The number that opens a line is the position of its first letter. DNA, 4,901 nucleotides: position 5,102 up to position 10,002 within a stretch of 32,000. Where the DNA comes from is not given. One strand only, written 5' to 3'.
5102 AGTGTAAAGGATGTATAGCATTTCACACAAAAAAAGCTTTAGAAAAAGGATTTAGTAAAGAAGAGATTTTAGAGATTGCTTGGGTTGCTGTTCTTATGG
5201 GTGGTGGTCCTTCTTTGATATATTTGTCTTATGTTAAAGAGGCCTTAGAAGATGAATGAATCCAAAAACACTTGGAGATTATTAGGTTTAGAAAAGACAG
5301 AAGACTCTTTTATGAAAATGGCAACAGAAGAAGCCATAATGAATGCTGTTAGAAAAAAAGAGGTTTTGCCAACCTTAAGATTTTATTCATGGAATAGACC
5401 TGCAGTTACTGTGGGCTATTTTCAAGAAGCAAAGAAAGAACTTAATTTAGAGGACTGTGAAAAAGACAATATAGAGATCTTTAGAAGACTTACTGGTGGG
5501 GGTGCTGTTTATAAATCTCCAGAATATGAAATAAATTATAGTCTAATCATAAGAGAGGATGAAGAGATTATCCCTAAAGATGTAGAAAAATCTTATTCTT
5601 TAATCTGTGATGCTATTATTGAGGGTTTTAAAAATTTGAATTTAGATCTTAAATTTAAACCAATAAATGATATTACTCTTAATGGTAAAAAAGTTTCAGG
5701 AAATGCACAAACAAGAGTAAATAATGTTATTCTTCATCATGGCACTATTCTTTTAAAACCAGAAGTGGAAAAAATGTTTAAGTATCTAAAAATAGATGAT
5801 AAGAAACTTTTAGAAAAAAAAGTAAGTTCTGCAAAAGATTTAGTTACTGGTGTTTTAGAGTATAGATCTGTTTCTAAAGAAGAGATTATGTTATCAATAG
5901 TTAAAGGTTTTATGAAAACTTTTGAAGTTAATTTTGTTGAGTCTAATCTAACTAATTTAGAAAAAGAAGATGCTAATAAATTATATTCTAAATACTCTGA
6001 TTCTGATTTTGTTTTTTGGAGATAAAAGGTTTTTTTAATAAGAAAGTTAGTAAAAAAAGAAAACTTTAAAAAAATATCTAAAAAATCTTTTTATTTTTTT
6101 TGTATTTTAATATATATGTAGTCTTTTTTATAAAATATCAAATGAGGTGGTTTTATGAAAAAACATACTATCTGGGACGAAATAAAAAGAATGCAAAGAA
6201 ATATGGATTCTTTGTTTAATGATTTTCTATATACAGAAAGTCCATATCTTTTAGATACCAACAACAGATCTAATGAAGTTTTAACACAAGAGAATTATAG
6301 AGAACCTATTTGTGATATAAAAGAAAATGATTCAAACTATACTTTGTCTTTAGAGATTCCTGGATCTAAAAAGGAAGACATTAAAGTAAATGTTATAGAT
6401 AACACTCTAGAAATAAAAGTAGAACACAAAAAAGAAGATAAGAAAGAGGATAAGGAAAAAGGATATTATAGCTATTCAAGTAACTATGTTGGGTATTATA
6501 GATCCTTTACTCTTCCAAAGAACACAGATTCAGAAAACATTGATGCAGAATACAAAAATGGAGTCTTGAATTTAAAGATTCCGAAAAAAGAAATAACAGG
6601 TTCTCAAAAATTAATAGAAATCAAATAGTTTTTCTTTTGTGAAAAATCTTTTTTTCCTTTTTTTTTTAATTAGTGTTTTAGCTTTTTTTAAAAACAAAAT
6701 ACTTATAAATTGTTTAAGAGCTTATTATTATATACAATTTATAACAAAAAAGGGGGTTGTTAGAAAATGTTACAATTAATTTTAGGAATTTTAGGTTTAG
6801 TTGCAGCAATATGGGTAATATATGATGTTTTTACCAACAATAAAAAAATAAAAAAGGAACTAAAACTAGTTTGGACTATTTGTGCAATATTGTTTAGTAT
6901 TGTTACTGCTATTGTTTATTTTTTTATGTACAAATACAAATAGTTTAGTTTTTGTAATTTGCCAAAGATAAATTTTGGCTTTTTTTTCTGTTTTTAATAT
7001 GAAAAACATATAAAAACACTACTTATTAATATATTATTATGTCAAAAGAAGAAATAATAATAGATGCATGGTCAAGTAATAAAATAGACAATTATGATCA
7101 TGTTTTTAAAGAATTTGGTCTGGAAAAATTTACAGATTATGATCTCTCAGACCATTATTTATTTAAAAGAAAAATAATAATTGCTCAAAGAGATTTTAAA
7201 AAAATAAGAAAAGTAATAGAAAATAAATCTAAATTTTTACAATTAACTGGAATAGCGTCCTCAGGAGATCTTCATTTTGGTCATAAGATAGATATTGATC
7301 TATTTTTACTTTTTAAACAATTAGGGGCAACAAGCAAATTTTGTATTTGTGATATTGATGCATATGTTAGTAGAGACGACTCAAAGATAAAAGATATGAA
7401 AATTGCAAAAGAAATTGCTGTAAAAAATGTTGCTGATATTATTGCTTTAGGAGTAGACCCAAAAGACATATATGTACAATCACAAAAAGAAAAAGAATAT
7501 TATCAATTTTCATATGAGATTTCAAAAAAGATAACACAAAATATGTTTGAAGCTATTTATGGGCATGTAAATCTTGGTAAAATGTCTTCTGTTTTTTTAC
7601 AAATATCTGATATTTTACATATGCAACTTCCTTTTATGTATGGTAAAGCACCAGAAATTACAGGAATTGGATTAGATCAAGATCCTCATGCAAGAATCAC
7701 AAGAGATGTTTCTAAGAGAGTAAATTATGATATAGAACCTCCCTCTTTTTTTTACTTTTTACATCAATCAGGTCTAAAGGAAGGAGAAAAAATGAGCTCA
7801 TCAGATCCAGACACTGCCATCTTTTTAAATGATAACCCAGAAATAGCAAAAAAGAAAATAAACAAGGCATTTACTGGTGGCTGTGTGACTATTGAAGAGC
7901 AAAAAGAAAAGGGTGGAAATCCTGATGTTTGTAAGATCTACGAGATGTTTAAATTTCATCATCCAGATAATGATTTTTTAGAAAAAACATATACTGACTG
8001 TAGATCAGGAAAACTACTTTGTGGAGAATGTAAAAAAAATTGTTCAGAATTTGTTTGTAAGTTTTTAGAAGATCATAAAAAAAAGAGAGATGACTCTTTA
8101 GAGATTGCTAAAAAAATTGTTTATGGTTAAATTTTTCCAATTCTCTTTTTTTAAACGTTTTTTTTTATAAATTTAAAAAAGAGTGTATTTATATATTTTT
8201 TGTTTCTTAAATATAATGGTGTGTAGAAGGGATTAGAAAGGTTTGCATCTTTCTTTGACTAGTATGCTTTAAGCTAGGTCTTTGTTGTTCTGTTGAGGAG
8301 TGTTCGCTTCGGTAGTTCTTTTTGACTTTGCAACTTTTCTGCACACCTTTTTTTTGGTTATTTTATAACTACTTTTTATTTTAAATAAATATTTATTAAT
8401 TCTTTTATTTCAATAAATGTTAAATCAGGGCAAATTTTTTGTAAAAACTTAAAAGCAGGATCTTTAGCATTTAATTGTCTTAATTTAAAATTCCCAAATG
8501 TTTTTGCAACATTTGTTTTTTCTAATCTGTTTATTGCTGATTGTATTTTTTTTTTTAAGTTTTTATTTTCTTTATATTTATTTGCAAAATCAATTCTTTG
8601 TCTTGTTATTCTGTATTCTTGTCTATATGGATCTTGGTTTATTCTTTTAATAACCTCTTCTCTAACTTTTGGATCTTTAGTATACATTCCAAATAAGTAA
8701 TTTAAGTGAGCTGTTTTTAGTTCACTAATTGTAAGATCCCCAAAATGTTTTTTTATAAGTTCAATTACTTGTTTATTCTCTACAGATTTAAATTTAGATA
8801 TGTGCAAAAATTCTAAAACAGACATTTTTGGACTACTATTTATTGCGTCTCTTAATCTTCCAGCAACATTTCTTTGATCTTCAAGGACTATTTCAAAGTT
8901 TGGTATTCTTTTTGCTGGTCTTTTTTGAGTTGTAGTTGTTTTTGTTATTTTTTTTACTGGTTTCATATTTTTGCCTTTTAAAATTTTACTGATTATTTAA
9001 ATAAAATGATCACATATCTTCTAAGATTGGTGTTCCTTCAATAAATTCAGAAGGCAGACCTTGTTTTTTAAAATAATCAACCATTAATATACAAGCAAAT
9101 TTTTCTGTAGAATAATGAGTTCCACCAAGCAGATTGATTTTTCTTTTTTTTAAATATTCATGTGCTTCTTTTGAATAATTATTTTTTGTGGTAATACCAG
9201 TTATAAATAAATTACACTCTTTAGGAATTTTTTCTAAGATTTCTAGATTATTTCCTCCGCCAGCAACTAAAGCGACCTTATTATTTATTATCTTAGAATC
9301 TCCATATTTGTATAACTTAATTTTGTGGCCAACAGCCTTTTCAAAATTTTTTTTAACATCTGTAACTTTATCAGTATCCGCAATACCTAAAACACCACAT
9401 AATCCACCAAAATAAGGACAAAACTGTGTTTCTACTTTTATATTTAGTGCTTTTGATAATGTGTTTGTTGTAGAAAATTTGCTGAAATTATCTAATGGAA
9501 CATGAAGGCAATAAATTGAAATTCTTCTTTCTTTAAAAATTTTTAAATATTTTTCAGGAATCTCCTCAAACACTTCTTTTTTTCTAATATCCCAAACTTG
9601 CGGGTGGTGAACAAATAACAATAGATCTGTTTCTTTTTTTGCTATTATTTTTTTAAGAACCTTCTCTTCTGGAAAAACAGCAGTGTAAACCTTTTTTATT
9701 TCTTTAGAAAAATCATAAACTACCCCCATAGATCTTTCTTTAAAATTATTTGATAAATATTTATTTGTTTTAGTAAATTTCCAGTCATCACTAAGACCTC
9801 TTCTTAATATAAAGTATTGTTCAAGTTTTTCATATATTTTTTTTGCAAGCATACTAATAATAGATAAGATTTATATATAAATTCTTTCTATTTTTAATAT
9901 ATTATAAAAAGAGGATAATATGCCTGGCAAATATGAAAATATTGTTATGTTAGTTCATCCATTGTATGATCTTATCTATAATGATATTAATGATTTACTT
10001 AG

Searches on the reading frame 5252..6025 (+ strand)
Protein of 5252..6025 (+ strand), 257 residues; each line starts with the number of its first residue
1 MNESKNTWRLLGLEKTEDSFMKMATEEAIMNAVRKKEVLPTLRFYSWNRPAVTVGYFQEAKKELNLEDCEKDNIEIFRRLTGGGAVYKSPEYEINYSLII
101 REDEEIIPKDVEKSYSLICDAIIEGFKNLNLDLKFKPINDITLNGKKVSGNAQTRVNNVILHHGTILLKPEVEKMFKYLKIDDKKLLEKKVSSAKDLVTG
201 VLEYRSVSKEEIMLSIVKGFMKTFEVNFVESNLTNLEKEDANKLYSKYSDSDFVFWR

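Call 3: search_protein_families(library=pfam, proteins=[window:5252-6025:+], max_evalue=0.01)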
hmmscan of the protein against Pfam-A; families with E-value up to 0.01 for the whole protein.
window:5252-6025:+ (257 aa): 2 families
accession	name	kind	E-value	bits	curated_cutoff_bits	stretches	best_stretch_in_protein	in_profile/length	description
PF21948.1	LplA-B_cat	-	7.3e-50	170.1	27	1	19-220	2-199/200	Lipoyl protein ligase A/B catalytic domain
PF03099.24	BPL_LplA_LipB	-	1.1e-14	55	21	1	55-169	2-131/133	Biotin/lipoate A/B protein ligase family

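Call 4: search_protein_families(library=ncbifam, proteins=[window:5252-6025:+], max_evalue=0.01)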
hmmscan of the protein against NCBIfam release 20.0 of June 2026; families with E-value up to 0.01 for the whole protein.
window:5252-6025:+ (257 aa): 6 families
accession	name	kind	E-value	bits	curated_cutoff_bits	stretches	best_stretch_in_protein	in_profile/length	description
NF053750.1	LplA_large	exception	3.3e-48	164.2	480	1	21-254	12-245/248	lipoate-protein ligase large subunit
TIGR00545.2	lipoyltrans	equivalog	6.1e-48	163.5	280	1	14-255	6-240/328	lipoate--protein ligase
NF053751.1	LplAB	exception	2.4e-43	148.5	550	1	7-252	99-342/348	lipoate-protein ligase LplAB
NF053790.1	LplA_LipA_fuse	exception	4.5e-32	111.4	800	1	21-242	17-227/606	bifunctional lipoate--protein ligase/lipoyl synthase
TIGR00214.1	lipB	equivalog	0.0019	17.8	83.55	1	49-175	21-144/187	lipoyl(octanoyl) transferase LipB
TIGR00121.1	birA_ligase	equivalog_domain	0.0023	17.5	83.1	1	84-150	42-106/235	biotin--[acetyl-CoA-carboxylase] ligase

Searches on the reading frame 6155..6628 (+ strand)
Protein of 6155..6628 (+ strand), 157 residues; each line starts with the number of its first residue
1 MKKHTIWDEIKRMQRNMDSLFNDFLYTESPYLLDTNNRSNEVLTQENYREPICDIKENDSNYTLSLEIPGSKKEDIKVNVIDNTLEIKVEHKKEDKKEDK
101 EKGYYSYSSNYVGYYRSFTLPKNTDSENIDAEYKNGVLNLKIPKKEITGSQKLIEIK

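Call 3: search_protein_families(library=pfam, proteins=[window:6155-6628:+], max_evalue=0.01)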
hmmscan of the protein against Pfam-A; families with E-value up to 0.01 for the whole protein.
window:6155-6628:+ (157 aa): 2 families
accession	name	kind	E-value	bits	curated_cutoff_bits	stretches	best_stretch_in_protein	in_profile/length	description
PF00011.27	HSP20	-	6.2e-23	81.3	20.8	1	54-156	1-101/102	Hsp20/alpha crystallin family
PF17886.7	ArsA_HSP20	-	3.1e-07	30.3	22.5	1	59-140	1-61/63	HSP20-like domain found in ArsA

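Call 4: search_protein_families(library=ncbifam, proteins=[window:6155-6628:+], max_evalue=0.01)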
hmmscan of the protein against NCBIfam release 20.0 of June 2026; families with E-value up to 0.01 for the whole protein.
window:6155-6628:+ (157 aa): 5 families
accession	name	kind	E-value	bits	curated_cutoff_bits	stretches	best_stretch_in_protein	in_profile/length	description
NF041800.1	Hsp20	equivalog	2.3e-19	69.6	140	1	41-156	64-161/162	archaeal heat shock protein Hsp20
NF042420.1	Hsp18_Clos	equivalog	2.6e-18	66.5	195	1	15-156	18-146/147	heat shock protein Hsp18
NF041799.1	Hsp14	equivalog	2.6e-16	59.6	100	1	49-147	17-111/118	archaeal heat shock protein Hsp14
NF008618.0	PRK11597.1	equivalog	1.2e-05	25.2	207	1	47-144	29-121/142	small heat shock chaperone IbpB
NF008013.0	PRK10743.1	equivalog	0.0091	16.1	212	1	58-142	43-121/137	small heat shock chaperone IbpA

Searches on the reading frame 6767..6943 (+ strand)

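Call 57: search_protein_families(library=pfam, proteins=[window:6767-6943:+], max_evalue=0.001)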
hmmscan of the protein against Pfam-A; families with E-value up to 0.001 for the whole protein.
window:6767-6943:+ (58 aa): 1 family
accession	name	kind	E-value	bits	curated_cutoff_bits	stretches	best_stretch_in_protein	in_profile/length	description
PF13396.11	PLDc_N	-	5.7e-06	26.6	23.3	1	12-53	1-39/42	Phospholipase_D-nuclease N-terminal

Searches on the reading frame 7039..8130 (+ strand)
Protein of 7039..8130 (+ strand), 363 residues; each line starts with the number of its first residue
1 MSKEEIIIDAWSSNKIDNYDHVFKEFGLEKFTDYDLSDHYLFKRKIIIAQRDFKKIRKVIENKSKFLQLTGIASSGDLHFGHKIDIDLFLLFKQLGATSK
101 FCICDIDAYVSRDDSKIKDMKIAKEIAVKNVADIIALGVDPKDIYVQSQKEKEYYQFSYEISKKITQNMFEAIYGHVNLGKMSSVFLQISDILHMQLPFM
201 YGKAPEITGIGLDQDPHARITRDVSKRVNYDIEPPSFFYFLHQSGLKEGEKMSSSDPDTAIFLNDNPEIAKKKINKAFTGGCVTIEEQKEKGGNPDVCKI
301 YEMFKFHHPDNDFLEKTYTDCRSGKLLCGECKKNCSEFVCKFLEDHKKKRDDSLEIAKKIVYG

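Call 3: search_protein_families(library=pfam, proteins=[window:7039-8130:+], max_evalue=0.01)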
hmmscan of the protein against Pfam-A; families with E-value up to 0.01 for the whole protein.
window:7039-8130:+ (363 aa): 1 family
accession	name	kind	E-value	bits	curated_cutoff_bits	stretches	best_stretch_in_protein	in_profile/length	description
PF00579.31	tRNA-synt_1b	-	2.1e-31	109.8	21.1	1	64-343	4-291/292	tRNA synthetases class I (W and Y)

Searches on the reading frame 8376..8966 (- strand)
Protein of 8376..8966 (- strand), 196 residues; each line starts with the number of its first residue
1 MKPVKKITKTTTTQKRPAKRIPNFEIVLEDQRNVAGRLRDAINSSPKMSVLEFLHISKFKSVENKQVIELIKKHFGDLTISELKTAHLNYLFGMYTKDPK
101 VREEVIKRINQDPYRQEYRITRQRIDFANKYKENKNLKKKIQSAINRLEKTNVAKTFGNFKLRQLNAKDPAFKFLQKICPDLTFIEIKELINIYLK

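Call 57: search_protein_families(library=pfam, proteins=[window:8376-8966:-], max_evalue=0.001)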
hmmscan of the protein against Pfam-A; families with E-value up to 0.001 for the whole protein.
window:8376-8966:- (196 aa): 1 family
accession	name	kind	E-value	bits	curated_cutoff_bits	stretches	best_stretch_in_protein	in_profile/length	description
PF16442.10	DUF5039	-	3.5e-06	27.4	25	1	110-175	60-125/203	Domain of unknown function (DUF5039)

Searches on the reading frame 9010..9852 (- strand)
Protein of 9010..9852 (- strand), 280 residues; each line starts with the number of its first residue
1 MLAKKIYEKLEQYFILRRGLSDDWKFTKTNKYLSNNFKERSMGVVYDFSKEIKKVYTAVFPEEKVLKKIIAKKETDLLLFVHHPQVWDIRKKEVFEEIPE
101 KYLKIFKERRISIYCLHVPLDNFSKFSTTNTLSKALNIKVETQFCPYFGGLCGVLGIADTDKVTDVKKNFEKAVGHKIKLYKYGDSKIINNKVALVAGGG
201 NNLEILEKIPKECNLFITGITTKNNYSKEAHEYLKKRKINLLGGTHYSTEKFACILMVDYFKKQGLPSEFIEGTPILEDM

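Call 57: search_protein_families(library=pfam, proteins=[window:9010-9852:-], max_evalue=0.001)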
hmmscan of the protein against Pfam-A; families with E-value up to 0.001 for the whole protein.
window:9010-9852:- (280 aa): 1 family
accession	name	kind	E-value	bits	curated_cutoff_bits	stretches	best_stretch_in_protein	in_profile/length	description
PF01784.24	DUF34_NIF3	-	4.5e-25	89.2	23.4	1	42-263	25-237/256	Duf34/NIF3 (NGG1p interacting factor 3)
